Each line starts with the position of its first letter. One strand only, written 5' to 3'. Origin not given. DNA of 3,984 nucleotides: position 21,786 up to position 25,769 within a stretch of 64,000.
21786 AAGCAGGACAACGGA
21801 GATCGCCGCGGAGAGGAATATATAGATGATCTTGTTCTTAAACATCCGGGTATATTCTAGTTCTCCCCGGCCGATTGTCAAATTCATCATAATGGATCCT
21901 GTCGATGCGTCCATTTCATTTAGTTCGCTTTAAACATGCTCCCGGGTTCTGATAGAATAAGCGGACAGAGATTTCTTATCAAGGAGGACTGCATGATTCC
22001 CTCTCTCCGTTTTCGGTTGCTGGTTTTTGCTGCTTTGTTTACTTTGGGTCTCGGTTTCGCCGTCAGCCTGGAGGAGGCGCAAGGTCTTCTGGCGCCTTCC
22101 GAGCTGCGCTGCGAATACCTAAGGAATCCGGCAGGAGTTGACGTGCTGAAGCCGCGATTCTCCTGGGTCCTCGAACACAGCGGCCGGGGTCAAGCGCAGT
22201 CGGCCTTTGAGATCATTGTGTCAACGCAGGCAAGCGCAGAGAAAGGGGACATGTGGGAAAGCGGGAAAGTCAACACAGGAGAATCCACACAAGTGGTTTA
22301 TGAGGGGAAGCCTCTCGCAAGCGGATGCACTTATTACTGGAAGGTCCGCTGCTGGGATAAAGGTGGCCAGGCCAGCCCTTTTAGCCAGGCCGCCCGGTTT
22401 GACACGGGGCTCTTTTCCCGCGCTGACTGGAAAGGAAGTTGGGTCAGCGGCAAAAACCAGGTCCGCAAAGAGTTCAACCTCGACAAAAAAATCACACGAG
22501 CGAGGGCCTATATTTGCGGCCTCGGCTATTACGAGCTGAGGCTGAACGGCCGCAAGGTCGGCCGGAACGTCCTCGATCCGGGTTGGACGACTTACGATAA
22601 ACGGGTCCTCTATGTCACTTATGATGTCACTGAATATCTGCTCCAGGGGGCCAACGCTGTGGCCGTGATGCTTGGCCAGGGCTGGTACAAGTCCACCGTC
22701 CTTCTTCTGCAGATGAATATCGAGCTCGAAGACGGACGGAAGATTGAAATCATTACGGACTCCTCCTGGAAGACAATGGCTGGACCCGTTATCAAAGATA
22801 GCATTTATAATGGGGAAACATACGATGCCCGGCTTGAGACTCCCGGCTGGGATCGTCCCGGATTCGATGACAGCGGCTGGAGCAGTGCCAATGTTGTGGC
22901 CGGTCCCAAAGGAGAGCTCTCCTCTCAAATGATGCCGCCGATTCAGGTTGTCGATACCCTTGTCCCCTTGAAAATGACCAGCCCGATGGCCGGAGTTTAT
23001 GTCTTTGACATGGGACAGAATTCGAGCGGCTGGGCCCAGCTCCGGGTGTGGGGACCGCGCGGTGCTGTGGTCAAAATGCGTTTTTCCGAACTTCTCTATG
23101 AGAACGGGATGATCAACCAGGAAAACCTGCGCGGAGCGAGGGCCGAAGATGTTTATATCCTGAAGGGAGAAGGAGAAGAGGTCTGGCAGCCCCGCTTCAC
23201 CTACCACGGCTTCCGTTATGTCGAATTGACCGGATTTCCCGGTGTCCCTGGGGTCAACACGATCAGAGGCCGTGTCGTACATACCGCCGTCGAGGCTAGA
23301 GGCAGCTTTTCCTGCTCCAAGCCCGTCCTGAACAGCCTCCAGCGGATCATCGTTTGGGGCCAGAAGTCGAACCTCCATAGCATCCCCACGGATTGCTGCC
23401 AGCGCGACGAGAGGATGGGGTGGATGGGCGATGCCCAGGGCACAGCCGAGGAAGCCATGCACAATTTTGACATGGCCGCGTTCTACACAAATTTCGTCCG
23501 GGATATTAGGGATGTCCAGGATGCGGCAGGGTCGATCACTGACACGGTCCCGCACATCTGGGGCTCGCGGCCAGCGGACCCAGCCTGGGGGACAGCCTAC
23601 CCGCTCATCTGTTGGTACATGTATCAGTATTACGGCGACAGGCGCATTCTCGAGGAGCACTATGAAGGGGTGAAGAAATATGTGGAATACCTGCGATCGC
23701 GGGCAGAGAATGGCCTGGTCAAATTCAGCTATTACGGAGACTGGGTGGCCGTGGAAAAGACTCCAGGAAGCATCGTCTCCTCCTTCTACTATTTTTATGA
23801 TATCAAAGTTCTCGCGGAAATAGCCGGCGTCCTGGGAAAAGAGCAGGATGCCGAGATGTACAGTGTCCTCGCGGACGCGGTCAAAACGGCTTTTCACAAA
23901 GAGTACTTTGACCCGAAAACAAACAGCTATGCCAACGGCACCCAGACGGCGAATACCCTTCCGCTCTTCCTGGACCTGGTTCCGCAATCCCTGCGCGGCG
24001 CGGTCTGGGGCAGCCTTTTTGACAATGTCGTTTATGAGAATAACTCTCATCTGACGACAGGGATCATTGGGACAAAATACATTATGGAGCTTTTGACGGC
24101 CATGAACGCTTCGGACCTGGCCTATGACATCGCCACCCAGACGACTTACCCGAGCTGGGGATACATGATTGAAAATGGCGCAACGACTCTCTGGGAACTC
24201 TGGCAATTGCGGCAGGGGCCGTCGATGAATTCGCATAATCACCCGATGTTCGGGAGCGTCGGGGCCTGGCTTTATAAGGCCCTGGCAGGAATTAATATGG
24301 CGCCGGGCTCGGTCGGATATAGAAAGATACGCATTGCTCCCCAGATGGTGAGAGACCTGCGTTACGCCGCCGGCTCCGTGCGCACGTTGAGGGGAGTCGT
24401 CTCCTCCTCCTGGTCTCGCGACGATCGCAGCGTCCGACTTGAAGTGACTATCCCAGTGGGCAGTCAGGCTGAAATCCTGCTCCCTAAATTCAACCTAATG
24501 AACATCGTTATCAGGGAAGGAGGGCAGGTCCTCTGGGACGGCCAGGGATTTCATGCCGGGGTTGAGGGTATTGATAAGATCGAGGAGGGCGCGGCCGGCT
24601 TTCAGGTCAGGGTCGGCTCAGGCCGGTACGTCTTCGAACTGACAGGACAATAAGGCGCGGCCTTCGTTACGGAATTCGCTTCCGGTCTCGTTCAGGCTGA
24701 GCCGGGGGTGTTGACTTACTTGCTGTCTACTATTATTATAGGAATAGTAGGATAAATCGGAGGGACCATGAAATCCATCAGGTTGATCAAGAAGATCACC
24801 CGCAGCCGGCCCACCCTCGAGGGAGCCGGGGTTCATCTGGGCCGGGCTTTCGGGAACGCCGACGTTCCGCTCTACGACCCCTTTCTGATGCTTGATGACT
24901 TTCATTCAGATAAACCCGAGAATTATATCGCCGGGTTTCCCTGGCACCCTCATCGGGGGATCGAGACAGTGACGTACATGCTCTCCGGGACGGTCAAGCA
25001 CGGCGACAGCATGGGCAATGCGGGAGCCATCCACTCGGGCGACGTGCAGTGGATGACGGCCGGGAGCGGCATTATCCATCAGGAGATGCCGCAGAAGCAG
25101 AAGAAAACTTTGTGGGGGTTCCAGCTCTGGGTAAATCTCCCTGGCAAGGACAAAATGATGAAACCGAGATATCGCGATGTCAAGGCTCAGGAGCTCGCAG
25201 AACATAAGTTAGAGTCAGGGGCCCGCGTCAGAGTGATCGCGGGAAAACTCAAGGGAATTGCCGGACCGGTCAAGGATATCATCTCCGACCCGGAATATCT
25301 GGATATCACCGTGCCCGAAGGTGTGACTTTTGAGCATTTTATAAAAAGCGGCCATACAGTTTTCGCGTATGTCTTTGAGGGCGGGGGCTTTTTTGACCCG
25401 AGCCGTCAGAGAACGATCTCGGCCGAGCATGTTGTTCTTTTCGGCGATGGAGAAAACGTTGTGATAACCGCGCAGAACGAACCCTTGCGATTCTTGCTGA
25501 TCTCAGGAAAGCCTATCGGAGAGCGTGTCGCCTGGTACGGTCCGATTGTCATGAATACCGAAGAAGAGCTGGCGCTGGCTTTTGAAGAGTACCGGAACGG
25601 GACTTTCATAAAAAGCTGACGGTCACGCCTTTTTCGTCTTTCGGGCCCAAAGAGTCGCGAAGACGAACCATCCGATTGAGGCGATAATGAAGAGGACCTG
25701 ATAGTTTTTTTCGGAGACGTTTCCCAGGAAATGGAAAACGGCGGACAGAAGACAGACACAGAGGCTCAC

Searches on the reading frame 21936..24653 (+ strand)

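Call 10: search_protein_families(library=pfam, proteins=[window:21936-24653:+], max_evalue=0.00001)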
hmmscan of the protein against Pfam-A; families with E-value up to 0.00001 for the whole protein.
window:21936-24653:+ (905 aa): 5 families
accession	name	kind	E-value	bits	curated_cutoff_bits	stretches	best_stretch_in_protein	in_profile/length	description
PF17389.8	Bac_rhamnosid6H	-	8.5e-108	361.1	24.5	1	455-782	3-338/339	Bacterial alpha-L-rhamnosidase 6 hairpin glycosidase domain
PF08531.16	Bac_rhamnosid_N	-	6.3e-58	195.8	25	1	184-339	1-171/172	Alpha-L-rhamnosidase N-terminal domain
PF25788.1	Ig_Rha78A_N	-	3.5e-36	124.1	27.4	1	54-160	1-104/105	Rha78A-like, N-terminal immunoglobulin domain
PF05592.18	Bac_rhamnosid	-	3.9e-32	110.6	22.2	1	353-449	6-102/102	Bacterial alpha-L-rhamnosidase concanavalin-like domain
PF17390.7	Bac_rhamnosid_C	-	5.2e-16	58.7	22.1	1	785-851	1-65/78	Bacterial alpha-L-rhamnosidase C-terminal domain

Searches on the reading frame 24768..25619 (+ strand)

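Call 10: search_protein_families(library=pfam, proteins=[window:24768-25619:+], max_evalue=0.00001)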
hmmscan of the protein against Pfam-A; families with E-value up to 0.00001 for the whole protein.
window:24768-25619:+ (283 aa): 2 families
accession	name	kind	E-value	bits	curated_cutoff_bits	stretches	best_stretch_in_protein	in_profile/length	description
PF02678.22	Pirin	-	1.1e-36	125.6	26.1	1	24-122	4-108/108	Pirin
PF05726.19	Pirin_C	-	2.9e-30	105.1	27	1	177-280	1-102/103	Pirin C-terminal cupin domain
